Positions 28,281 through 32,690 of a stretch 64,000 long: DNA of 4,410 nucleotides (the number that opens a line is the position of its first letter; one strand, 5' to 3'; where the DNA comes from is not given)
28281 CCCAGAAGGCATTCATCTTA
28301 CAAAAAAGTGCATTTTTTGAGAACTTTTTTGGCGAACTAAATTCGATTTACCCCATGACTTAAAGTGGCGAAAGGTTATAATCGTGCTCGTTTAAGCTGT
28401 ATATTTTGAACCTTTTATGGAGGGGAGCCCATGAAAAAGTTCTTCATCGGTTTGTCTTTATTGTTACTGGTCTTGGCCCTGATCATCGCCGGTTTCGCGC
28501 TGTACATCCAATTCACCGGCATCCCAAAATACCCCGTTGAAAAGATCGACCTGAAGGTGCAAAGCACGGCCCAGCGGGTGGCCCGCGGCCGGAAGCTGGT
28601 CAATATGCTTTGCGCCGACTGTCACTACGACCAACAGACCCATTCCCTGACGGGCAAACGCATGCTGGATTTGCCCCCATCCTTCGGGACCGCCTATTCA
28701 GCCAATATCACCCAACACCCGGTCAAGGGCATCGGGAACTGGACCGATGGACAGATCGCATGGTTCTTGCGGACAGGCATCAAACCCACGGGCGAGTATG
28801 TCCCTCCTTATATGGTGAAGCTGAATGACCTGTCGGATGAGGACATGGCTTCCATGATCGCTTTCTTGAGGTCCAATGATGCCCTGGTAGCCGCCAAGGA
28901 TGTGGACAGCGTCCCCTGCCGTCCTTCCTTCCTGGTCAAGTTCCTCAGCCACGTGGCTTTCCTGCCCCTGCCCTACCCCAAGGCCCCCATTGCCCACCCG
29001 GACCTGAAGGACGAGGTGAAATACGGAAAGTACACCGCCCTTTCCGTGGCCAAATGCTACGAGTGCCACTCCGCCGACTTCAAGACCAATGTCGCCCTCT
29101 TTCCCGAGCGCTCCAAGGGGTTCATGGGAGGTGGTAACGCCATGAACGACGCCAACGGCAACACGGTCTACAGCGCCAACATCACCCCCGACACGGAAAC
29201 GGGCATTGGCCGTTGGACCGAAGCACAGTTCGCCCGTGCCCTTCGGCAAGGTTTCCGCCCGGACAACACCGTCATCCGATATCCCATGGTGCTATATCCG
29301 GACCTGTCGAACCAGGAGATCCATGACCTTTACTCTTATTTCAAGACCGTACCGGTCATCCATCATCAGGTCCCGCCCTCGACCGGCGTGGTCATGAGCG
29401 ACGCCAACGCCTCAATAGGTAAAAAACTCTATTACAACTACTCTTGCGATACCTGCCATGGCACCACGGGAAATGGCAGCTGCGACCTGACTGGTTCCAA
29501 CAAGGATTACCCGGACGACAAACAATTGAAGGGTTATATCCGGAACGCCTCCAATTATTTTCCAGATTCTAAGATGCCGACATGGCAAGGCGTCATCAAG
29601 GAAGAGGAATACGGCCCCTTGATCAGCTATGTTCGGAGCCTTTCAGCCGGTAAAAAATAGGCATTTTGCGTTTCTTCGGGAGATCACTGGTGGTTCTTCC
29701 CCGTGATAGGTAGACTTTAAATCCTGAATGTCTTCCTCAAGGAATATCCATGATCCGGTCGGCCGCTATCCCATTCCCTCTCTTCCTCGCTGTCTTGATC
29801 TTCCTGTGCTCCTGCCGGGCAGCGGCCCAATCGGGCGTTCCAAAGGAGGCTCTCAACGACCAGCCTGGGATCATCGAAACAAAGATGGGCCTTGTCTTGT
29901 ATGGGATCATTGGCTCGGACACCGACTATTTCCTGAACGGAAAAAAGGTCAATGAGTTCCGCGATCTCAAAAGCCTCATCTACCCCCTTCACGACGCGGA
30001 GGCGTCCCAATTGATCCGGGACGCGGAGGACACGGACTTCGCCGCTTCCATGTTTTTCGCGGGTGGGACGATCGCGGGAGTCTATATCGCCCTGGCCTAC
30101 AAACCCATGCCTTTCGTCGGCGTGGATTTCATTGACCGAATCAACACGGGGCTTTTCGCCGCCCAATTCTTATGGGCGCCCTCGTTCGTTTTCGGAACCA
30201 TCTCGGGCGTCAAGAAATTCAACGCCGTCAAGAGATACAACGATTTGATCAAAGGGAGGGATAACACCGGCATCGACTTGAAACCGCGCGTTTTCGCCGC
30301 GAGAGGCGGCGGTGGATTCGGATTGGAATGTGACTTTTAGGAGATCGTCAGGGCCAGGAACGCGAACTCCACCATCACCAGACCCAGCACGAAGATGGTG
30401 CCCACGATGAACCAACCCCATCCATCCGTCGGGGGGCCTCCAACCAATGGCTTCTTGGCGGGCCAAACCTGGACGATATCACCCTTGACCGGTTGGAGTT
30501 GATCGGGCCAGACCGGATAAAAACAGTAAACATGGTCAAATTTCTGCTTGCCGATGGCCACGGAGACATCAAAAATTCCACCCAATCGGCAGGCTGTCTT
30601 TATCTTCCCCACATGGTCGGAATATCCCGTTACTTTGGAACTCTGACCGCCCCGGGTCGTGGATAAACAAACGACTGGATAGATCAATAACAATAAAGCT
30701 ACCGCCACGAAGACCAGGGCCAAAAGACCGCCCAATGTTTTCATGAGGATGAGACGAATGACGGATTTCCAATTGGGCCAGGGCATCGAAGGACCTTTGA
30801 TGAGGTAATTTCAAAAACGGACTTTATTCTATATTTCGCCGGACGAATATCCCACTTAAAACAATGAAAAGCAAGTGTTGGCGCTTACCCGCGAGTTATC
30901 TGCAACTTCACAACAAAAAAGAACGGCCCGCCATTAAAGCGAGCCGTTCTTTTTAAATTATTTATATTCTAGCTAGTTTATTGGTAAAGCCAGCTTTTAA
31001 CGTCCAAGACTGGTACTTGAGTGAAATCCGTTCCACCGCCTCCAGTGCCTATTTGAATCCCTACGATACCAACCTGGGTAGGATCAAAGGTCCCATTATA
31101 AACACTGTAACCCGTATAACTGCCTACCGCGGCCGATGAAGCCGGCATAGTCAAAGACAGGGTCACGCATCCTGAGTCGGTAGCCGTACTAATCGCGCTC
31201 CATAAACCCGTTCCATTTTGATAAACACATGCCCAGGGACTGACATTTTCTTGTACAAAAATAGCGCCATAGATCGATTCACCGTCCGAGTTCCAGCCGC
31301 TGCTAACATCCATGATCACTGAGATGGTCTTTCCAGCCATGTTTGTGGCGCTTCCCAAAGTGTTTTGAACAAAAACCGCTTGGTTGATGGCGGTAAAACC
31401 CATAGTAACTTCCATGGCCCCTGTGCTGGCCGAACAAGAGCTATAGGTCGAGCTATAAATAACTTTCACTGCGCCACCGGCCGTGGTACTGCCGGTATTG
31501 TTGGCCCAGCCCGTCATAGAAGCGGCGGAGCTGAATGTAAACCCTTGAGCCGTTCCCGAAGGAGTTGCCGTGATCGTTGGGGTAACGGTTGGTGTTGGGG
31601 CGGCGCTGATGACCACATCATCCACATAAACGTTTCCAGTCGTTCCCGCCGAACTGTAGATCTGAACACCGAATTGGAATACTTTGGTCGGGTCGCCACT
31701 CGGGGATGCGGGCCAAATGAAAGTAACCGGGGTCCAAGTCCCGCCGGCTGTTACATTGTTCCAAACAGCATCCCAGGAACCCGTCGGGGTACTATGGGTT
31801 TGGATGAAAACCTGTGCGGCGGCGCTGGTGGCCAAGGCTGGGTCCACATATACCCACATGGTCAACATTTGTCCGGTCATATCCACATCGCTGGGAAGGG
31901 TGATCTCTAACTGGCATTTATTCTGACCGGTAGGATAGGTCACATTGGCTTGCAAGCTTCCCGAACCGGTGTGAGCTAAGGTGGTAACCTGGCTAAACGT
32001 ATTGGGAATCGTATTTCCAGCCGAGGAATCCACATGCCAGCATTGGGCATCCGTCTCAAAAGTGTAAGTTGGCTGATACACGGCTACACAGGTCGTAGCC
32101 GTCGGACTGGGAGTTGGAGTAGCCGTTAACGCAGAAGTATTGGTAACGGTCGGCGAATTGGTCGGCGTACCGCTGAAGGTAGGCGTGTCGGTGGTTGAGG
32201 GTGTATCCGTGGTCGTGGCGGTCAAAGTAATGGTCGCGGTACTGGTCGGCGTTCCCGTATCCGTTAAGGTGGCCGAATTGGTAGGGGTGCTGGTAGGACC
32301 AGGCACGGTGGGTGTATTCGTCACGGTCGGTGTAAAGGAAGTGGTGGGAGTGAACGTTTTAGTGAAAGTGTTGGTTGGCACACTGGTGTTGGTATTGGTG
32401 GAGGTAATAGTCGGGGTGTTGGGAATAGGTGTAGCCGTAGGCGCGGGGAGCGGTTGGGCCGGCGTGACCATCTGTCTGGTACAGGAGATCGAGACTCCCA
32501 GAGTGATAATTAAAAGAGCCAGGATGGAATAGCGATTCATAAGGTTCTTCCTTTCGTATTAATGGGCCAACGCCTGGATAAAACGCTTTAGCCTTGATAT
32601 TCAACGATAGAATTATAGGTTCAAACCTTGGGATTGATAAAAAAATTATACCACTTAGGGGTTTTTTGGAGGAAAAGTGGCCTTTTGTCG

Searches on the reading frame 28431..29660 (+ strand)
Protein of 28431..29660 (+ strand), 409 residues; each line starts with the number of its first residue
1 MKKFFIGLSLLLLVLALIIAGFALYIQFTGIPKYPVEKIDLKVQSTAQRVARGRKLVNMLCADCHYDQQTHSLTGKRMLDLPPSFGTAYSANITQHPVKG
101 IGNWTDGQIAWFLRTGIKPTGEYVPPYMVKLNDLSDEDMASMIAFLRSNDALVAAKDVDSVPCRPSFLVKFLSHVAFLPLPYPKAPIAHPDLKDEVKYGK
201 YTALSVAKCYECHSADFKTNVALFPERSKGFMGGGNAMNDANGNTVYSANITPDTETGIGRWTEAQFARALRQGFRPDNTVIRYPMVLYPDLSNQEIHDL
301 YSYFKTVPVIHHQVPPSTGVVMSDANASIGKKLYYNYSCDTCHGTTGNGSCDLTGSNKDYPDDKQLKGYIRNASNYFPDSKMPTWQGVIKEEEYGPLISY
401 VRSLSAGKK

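Call 80: search_protein_families(library=pfam, proteins=[window:28431-29660:+], max_evalue=0.01)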
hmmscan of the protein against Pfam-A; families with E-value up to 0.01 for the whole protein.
window:28431-29660:+ (409 aa): 4 families
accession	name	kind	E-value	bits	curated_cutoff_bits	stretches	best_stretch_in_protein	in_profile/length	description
PF00034.26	Cytochrom_C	-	6.8e-18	66.2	21.3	2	50-149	1-89/90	Cytochrome c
PF13442.11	Cytochrome_CBB3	-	6e-17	62.2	27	2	326-401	2-68/68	Cytochrome C oxidase, cbb3-type, subunit III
PF14495.11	Cytochrom_C550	-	2.8e-05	24.2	27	0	42-71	18-47/136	Cytochrome c-550 domain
PF14522.11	Cytochrome_C7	-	0.00016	21.9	24.8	0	335-346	12-23/67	Cytochrome c7 and related cytochrome c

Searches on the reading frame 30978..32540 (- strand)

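Call 80: search_protein_families(library=pfam, proteins=[window:30978-32540:-], max_evalue=0.01)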
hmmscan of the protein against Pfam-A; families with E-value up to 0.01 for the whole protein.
window:30978-32540:- (520 aa): 1 family
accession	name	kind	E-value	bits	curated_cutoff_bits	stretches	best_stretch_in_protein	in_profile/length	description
PF21253.3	Mann_GBD_bact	-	4e-06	27.5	27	1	159-308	1-143/143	Mannanase, galactose-binding domain-like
